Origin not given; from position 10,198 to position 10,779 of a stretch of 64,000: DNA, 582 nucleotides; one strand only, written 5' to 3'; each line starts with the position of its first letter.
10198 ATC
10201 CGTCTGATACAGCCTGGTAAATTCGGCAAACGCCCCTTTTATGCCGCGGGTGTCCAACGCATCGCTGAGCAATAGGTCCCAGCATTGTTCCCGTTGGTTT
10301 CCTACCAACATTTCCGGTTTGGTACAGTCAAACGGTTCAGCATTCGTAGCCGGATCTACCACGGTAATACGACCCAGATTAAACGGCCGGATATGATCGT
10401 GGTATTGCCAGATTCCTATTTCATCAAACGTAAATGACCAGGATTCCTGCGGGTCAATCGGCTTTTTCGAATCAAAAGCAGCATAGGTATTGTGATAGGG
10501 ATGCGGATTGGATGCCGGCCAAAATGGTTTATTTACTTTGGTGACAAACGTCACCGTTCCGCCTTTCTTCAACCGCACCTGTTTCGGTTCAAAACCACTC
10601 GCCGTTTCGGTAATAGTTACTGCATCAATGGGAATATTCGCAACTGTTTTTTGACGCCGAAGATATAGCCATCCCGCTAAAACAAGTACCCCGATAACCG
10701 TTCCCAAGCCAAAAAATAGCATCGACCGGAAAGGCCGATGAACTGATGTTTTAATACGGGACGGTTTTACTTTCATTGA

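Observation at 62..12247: Cupredoxin_1-like N-domains with the copper Cys/His/Met ligands replaced by HPxH and YHDH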

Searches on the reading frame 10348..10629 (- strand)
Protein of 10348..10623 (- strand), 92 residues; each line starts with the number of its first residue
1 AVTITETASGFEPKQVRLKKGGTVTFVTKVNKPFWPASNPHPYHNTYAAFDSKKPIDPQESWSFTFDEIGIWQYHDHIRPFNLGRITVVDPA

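Call 6: search_solved_structures(query=window:10348-10623:-, max_evalue=10, show_alignments=3)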
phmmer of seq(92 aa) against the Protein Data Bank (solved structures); distinct sequences matched with E-value up to 10: 50.
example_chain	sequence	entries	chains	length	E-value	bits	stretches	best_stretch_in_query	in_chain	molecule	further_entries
1sfd_A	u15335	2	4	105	0.00034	24.3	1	10-88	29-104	Amicyanin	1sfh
1sf3_A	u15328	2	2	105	0.00048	23.9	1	10-88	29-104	Amicyanin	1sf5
2idt_A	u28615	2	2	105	0.00048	23.9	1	10-88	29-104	Amicyanin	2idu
3rym_A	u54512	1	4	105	0.00048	23.9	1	10-88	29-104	Amicyanin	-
4p5r_A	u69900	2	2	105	0.00049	23.8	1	10-88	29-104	Amicyanin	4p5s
1mda_A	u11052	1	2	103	0.00087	23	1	10-88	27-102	AMICYANIN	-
2idq_A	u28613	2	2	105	0.00091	23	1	10-88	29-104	Amicyanin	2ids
1aac_A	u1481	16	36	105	0.00091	23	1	10-88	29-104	AMICYANIN | PROTEIN (AMICYANIN)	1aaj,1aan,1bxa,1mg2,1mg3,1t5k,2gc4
2qdv_A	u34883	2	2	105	0.0011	22.7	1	10-88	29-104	Amicyanin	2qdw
3ie9_A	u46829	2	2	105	0.0013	22.5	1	10-88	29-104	Amicyanin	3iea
2gb2_A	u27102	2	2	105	0.0042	20.8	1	10-88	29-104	Amicyanin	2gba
9cck_A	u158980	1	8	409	0.013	19.2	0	16-81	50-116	Copper-containing nitrite reductase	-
3ply_A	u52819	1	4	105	0.015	19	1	10-88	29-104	Amicyanin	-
5fc9_A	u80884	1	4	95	0.058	17.2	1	9-88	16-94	Blue (Type 1) copper domain protein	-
3thk_A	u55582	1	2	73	0.17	15.7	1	12-61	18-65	Spectrin alpha chain, brain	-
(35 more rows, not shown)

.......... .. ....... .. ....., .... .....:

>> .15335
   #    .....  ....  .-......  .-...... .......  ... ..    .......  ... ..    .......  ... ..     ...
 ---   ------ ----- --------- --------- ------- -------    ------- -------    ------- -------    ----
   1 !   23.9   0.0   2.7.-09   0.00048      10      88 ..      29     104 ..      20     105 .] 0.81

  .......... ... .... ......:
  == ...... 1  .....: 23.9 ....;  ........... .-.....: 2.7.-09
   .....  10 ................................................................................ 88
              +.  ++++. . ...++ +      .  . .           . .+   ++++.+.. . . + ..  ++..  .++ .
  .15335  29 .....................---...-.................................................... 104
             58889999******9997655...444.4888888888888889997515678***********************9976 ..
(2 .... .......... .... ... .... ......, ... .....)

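Call 36: find_homologous_proteins(query=A3, max_evalue=0.001)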
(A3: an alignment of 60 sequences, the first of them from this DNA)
Query A3 (60 sequences) (94 aa, profile of the alignment): 1044 proteins with E <= 0.001 among 1420 candidates; the best 120 are listed.
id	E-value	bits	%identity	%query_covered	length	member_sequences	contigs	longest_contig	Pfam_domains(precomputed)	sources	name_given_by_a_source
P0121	6.2e-36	140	48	94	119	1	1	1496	-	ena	-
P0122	1.2e-35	139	53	97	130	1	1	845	PF13473.13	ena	-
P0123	1.8e-35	139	53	86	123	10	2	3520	-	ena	-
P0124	1.8e-35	139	49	96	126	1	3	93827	PF13473.13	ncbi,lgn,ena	ncbi:MAG: cupredoxin domain-containing protein [Patescibacteria group bacterium]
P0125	2.3e-35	138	51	94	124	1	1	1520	PF13473.13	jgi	jgi:plastocyanin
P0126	2.4e-35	138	52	86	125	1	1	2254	-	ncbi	-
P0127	2.7e-35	138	54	96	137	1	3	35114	-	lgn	-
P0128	3.7e-35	138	50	96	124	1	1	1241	PF13473.13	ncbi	-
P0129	4.5e-35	137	48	97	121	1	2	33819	-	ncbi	-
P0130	5.2e-35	137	57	95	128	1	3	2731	PF13473.13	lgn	-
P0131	5.4e-35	137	53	91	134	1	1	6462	-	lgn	-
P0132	6.1e-35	137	48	91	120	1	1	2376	PF13473.13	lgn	-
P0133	6.1e-35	137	51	86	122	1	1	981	-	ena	-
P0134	6.4e-35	137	51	95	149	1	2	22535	-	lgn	-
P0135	6.8e-35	137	51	93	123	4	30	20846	-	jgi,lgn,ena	jgi:plastocyanin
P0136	6.9e-35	137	53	93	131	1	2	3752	PF13473.13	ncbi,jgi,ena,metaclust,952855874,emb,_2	jgi:plastocyanin|metaclust:\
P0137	7.4e-35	137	48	90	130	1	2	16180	PF13473.13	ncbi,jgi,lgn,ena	-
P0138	7.6e-35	137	53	95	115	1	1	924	PF13473.13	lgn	-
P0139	7.6e-35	137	54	95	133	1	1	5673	PF13473.13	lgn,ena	-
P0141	9.1e-35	136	48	95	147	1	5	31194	PF13473.13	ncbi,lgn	-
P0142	1.1e-34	136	51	96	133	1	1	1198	PF13473.13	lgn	-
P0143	1.1e-34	136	47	93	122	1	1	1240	PF13473.13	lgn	-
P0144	1.2e-34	136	53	91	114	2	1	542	PF13473.13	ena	-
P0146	1.2e-34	136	51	93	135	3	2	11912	PF13473.13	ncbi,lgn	-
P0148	1.4e-34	136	52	95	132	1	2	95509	PF13473.13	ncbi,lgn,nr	ncbi:cupredoxin domain-containing protein [Candidatus Gottesmanbacteria bacterium]|nr:cupredoxin dom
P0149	1.4e-34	136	51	90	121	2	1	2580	PF13473.13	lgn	-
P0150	1.4e-34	136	46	93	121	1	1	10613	PF13473.13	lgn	-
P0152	1.6e-34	136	44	96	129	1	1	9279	PF13473.13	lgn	-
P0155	1.8e-34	136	53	93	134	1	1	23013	PF13473.13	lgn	-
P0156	1.9e-34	136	51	95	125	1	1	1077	PF13473.13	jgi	jgi:plastocyanin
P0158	2.4e-34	135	52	97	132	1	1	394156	PF13473.13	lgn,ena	-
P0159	2.4e-34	135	48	97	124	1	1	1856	PF13473.13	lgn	-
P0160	2.7e-34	135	45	90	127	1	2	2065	PF13473.13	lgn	-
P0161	3.8e-34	135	47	91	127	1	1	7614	PF13473.13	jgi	jgi:plastocyanin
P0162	3.9e-34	134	49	93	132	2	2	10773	PF13473.13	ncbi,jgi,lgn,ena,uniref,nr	ncbi:hypothetical protein COU20_00050 [Candidatus Kaiserbacteria bacterium CG10_big_fil_rev_8_21_14_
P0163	4.1e-34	134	49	85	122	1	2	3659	PF13473.13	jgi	jgi:hypothetical protein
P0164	4.1e-34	134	43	91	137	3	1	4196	PF13473.13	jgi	jgi:plastocyanin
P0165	4.2e-34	134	50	94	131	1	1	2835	PF13473.13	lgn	-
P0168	4.5e-34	134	47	90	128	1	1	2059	PF13473.13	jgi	jgi:plastocyanin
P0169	4.6e-34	134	46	96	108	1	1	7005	PF13473.13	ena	-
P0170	4.9e-34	134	47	90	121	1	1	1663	PF13473.13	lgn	-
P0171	5.9e-34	134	52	84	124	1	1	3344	PF13473.13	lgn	-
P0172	6.5e-34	134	48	93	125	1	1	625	PF13473.13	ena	-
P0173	6.7e-34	134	49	96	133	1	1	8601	PF13473.13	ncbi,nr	ncbi:cupredoxin domain-containing protein [Patescibacteria group bacterium]|nr:cupredoxin domain-con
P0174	6.8e-34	134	42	90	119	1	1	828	PF13473.13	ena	-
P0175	7.3e-34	134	49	91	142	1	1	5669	PF13473.13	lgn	-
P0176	7.8e-34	134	47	97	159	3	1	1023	PF13473.13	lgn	-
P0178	7.9e-34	133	53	90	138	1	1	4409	PF13473.13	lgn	-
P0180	8.9e-34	133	50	94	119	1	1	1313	PF13473.13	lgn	-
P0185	1.1e-33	133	46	95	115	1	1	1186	PF13473.13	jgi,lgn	jgi:plastocyanin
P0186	1.2e-33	133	48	97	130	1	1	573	PF13473.13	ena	-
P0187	1.2e-33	133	49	93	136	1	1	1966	PF13473.13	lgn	-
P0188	1.2e-33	133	51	96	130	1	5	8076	PF13473.13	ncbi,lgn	-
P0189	1.2e-33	133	52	93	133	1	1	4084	PF13473.13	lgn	-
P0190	1.3e-33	133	48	90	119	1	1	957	PF13473.13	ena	-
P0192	1.3e-33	133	56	96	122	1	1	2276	PF13473.13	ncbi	-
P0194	1.5e-33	133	47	96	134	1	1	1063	PF13473.13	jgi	jgi:plastocyanin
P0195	1.5e-33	133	49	91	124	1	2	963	PF13473.13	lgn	-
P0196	1.6e-33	132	47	94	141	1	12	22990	PF13473.13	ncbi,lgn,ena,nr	ncbi:MAG: cupredoxin domain-containing protein [Candidatus Pacebacteria bacterium]|nr:cupredoxin dom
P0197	1.9e-33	132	49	97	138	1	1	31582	PF13473.13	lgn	-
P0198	1.9e-33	132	51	97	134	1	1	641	PF13473.13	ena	-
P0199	2.1e-33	132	50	94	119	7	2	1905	PF13473.13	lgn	-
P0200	2.2e-33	132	45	97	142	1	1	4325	PF13473.13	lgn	-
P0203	2.5e-33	132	48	96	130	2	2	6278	PF13473.13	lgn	-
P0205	2.5e-33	132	47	84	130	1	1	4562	PF13473.13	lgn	-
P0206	2.5e-33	132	51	96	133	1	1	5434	PF13473.13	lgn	-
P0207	2.7e-33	132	49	95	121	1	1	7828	PF13473.13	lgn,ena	-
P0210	2.8e-33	132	43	96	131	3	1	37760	PF13473.13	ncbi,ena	-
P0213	3.2e-33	132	48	97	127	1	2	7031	PF13473.13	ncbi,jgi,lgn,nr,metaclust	ncbi:MAG: hypothetical protein AB199_04410 [Parcubacteria bacterium C7867-004]|nr:MAG: hypothetical 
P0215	3.4e-33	131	48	96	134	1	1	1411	PF13473.13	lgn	-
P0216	3.9e-33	131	47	91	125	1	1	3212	PF13473.13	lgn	-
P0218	4.6e-33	131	48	95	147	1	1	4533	PF13473.13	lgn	-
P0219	4.8e-33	131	47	94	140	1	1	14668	PF13473.13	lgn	-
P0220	4.8e-33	131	54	95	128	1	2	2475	PF13473.13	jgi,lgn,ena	-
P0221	4.9e-33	131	47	96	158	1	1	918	PF13473.13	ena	-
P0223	5.3e-33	131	60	93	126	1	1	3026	PF13473.13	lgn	-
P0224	5.5e-33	131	48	91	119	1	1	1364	PF13473.13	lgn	-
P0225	5.5e-33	131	46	96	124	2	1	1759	PF13473.13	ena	-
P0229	7.4e-33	130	47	94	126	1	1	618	PF13473.13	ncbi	-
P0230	7.6e-33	130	46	90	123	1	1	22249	PF13473.13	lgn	-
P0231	7.7e-33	130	45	90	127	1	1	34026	PF13473.13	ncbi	-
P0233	7.8e-33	130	41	90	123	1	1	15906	PF13473.13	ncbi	-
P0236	7.9e-33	130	50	85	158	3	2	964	PF13473.13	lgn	-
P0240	9.0e-33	130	44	90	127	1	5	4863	PF13473.13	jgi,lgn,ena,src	-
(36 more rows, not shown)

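Call 38: find_encoding_contigs(protein=P0124, flank=6000, max_places=2)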
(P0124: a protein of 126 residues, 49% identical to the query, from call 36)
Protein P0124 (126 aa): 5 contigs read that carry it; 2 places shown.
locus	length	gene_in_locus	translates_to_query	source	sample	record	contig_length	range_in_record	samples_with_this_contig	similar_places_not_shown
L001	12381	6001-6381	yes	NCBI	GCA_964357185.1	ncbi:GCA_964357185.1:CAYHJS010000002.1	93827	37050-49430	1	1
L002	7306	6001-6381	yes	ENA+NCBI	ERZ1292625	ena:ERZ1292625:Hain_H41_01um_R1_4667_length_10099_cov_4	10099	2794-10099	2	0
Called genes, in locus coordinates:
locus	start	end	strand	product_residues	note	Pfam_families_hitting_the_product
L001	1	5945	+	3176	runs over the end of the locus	PF13884:Peptidase_S74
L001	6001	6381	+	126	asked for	PF13473:Cupredoxin_1 (weak)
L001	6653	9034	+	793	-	PF21033:RMD1-3 (faint), PF13174:TPR_6 (faint), PF13181:TPR_8 (faint), PF13424:TPR_12 (faint), PF13371:TPR_9 (faint), PF07719:TPR_2 (weak), PF13414:TPR_11 (weak), PF13432:TPR_16 (weak), +2 more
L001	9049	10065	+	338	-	PF02618:YceG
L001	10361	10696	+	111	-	-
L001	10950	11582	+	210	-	PF00466:Ribosomal_L10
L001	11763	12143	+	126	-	PF16320:Ribosomal_L12_N, PF00542:Ribosomal_L12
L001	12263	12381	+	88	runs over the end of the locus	-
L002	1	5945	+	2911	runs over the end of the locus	?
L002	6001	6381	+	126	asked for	PF13473:Cupredoxin_1 (weak)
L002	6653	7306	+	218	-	?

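Call 39: find_encoding_contigs(protein=P0158, flank=6000, max_places=2)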
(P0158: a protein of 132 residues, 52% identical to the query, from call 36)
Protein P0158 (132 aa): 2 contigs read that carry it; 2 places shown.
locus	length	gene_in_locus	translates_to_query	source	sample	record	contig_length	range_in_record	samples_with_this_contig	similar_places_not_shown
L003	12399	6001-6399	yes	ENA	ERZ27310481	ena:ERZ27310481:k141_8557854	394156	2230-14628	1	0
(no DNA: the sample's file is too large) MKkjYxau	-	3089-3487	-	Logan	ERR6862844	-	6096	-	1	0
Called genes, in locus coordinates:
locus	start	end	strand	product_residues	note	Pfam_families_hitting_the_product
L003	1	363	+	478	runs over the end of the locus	-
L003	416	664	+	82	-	PF01197:Ribosomal_L31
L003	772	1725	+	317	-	PF03462:PCRF, PF00472:RF-1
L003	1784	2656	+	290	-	-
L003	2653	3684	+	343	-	-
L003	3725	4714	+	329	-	-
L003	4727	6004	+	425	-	-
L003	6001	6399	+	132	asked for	PF13473:Cupredoxin_1 (weak)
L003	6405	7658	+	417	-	-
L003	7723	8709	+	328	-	-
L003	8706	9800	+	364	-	-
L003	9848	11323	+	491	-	-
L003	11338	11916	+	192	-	-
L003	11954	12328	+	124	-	-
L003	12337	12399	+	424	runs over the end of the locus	-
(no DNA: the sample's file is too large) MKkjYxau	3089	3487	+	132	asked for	PF13473:Cupredoxin_1 (weak)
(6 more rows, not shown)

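Call 40: find_encoding_contigs(protein=P0148, flank=6000, max_places=2)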
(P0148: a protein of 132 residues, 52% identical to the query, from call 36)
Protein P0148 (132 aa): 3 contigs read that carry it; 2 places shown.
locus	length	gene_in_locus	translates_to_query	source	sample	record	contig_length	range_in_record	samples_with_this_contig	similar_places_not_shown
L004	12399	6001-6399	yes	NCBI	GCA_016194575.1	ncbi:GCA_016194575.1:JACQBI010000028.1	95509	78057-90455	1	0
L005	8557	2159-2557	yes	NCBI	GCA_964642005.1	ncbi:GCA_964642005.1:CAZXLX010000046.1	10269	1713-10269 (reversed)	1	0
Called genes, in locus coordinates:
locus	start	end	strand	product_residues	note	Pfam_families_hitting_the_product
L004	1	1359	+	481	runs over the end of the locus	-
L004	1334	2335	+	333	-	-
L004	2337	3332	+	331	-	-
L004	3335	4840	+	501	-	-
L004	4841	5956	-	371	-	-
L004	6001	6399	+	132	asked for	PF13473:Cupredoxin_1 (weak)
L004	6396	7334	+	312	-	-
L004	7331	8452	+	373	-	-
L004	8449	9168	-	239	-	-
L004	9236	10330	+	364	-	-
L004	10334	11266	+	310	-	-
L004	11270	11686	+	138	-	-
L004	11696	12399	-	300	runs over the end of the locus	-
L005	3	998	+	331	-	?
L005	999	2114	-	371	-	-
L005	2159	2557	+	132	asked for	PF13473:Cupredoxin_1 (weak)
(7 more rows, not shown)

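Call 42: search_protein_representatives(alignment_id=A3)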
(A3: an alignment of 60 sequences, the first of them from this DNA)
Query: 60 sequences, 94 profile positions. Proteins with E-value up to 0.001 (for the whole library): 10355; up to 1e-10: 4586; up to 1e-30: 301. The best 150 are listed.
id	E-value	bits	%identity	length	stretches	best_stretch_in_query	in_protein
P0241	4.2e-65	232.1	-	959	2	4-93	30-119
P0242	3.2e-62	222.8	-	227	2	3-92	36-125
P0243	3.2e-60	216.5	-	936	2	2-93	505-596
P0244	6.0e-56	202.8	-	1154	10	6-92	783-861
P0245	2.2e-48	178.5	-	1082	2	4-90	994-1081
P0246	5.5e-45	167.6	-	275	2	3-92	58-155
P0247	1.2e-44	166.5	-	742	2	2-82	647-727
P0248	4.1e-44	164.8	-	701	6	4-92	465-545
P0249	2.2e-43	162.5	-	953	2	2-90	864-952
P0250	6.4e-42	157.8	-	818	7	4-92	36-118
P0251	1.9e-41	156.3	-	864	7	4-91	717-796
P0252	6.8e-41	154.5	-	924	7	3-92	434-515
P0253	2.4e-40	152.7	-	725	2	4-84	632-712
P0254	4.2e-40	152.0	-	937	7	4-92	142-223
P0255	1.7e-39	150.0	-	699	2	4-84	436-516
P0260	6.9e-37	141.6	-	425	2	5-82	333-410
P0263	9.6e-36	138.0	-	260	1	3-92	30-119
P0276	1.0e-34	134.7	-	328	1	2-92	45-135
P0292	5.8e-34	132.3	-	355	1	3-92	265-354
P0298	7.4e-34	131.9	-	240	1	2-92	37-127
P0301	9.0e-34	131.7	-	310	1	4-92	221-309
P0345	1.2e-32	128.1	-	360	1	2-93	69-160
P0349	1.7e-32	127.6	-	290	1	5-92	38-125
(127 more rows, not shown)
